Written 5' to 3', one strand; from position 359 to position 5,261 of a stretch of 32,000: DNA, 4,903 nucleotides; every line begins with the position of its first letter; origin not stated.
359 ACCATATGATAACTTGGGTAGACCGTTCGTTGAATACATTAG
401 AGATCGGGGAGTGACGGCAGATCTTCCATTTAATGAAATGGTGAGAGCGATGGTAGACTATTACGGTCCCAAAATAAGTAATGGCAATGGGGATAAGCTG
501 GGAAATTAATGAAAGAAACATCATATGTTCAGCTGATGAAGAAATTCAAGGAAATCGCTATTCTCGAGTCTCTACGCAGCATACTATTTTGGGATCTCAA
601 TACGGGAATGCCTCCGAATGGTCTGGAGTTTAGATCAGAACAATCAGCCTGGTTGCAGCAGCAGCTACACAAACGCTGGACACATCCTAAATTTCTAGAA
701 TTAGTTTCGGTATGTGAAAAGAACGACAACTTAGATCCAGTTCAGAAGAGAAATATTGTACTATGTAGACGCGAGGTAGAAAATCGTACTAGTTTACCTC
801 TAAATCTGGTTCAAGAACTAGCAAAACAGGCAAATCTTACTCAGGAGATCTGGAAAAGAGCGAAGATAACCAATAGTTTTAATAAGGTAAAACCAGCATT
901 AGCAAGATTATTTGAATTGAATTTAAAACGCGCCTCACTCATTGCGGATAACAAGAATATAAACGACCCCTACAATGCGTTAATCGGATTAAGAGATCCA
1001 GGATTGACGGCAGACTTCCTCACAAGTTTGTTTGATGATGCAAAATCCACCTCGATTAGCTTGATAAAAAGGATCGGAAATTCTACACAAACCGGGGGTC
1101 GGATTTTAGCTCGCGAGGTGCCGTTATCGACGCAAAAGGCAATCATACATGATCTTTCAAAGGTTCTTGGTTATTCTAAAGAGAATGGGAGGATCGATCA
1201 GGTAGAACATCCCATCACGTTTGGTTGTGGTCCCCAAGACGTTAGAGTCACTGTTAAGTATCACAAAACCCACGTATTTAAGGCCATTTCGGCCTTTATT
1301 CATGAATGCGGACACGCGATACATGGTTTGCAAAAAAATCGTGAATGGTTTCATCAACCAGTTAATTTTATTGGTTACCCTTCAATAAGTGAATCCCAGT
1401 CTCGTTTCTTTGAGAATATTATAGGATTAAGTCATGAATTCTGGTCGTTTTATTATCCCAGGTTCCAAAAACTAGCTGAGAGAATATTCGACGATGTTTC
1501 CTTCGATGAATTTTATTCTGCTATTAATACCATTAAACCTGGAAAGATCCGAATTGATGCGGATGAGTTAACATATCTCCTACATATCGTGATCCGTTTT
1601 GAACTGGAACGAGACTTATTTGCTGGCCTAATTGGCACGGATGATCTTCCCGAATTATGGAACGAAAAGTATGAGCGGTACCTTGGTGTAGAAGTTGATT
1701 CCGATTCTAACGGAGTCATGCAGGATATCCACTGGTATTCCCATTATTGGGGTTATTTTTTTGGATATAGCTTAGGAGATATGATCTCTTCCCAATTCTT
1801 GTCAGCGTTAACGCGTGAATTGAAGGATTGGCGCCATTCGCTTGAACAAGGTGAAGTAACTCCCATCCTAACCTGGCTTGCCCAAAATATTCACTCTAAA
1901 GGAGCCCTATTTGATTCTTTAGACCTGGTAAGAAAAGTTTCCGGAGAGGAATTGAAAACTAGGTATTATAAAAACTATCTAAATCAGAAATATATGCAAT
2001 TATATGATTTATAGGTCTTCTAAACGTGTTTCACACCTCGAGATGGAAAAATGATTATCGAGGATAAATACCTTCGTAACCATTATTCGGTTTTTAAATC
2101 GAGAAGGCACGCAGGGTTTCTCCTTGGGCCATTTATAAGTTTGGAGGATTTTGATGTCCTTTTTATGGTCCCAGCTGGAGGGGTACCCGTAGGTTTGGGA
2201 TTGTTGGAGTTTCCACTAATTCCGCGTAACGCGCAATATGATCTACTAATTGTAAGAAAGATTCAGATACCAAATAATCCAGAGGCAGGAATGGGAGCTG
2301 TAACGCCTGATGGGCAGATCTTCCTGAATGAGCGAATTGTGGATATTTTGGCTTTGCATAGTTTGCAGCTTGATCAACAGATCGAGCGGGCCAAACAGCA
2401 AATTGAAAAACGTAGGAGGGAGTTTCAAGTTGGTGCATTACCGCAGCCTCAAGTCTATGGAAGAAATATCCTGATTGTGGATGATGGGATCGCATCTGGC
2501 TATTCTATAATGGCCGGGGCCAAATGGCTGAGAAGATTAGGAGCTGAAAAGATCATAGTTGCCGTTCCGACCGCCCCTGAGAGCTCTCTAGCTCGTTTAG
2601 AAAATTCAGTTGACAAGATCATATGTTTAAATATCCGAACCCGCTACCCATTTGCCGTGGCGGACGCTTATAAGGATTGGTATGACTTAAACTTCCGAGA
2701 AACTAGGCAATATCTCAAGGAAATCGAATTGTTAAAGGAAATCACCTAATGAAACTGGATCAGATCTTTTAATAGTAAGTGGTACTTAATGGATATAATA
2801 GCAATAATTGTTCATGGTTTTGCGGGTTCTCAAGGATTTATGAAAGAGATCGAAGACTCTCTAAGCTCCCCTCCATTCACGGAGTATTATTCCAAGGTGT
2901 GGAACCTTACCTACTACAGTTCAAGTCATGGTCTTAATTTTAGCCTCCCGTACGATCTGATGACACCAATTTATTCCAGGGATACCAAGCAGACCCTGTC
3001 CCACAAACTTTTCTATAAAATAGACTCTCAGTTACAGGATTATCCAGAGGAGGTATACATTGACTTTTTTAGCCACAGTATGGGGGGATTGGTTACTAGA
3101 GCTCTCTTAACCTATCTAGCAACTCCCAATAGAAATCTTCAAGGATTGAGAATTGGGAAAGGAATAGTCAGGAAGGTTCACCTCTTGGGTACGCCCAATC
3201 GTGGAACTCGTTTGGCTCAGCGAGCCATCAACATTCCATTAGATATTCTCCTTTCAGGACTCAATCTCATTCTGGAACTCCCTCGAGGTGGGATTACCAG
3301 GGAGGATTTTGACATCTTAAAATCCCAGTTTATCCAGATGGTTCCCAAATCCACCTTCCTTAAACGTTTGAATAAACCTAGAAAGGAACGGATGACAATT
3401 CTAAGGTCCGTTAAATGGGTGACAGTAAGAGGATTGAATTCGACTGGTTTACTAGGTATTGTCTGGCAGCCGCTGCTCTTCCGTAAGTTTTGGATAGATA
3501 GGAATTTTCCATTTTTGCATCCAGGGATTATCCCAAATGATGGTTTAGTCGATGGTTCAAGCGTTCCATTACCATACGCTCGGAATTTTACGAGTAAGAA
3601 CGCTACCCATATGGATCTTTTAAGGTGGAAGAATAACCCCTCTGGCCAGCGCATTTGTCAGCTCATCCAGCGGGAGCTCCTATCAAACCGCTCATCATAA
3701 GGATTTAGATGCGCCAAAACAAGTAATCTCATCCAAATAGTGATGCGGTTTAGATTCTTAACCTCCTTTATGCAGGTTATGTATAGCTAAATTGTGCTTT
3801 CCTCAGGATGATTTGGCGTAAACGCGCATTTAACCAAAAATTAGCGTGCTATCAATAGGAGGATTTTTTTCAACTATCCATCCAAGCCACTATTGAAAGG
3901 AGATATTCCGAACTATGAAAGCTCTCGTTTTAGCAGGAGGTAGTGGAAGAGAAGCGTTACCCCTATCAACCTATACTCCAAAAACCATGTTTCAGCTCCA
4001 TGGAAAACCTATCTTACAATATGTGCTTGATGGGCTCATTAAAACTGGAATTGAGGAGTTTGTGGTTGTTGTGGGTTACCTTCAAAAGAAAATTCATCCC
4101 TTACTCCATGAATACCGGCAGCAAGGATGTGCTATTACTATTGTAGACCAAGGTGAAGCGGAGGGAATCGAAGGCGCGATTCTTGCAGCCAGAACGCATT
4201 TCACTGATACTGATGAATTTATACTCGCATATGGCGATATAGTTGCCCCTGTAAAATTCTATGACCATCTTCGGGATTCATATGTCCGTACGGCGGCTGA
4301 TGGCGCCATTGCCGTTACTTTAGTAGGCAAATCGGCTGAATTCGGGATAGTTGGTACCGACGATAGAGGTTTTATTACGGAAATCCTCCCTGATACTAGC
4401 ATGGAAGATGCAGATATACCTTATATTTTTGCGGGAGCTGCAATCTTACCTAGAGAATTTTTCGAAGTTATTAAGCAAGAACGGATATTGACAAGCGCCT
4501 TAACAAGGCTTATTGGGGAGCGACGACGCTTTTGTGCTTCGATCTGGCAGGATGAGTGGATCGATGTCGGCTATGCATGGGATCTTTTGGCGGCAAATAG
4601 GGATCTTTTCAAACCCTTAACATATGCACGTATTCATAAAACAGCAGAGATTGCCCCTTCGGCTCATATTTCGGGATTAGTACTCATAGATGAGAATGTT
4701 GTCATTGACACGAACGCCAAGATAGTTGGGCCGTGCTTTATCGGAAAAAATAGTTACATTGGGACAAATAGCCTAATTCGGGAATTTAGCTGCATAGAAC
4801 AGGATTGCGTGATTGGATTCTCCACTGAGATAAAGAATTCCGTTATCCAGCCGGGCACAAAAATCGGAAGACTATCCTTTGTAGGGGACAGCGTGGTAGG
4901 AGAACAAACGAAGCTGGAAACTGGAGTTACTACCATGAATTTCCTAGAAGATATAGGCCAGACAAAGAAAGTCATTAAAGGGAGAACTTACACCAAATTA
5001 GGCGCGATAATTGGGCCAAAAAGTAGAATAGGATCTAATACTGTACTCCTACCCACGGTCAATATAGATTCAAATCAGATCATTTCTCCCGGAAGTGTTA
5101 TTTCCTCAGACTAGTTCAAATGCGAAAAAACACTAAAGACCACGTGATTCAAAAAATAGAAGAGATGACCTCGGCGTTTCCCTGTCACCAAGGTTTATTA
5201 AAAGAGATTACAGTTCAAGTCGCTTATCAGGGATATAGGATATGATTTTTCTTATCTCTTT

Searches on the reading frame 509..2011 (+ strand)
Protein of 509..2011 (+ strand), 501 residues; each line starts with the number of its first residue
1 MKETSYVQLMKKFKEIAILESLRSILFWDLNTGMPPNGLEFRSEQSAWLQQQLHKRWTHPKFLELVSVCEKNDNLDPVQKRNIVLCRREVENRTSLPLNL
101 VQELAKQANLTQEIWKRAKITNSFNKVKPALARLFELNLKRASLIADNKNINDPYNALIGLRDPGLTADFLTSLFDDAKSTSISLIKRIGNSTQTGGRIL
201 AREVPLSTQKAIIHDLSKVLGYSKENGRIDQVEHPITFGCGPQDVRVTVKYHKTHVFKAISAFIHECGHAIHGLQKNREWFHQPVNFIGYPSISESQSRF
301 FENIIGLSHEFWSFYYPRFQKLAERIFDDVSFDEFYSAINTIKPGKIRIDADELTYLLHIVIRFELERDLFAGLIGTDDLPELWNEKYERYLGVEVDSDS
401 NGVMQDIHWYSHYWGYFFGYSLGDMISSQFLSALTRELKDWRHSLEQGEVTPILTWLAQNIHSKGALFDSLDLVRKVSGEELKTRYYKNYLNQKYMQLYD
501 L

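Call 101: search_protein_families(library=pfam, proteins=[window:509-2011:+], max_evalue=0.00001)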
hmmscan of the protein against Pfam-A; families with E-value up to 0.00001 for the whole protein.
window:509-2011:+ (501 aa): 1 family
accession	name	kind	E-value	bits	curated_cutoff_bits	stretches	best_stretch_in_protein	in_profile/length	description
PF02074.21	Peptidase_M32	-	1.4e-148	496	25.1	1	9-495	2-489/489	Carboxypeptidase Taq (M32) metallopeptidase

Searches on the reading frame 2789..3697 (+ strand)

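Call 101: search_protein_families(library=pfam, proteins=[window:2789-3697:+], max_evalue=0.00001)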
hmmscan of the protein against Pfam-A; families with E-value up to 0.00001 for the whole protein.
window:2789-3697:+ (303 aa): 1 family
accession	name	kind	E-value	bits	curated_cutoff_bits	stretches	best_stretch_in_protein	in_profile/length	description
PF24096.1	DUF7379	-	4e-08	33.9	33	1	81-146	60-121/191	Domain of unknown function (DUF7379)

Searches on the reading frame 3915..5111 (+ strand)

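Call 101: search_protein_families(library=pfam, proteins=[window:3915-5111:+], max_evalue=0.00001)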
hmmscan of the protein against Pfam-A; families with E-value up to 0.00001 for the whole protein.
window:3915-5111:+ (399 aa): 4 families
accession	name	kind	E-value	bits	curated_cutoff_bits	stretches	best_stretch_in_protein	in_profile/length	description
PF00483.29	NTP_transferase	-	1.7e-20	74.1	21.2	1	2-231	1-242/245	Nucleotidyl transferase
PF00132.30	Hexapep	-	8e-15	54.3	27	0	257-289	3-35/36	Bacterial transferase hexapeptide (six repeats)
PF12804.13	NTP_transf_3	-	1.9e-13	51.3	27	1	3-135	1-123/160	MobA-like NTP transferase domain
PF25084.1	LbH_EIF2B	-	2.4e-11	44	54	1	258-339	6-86/105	EIF2B subunit epsilon LbH domain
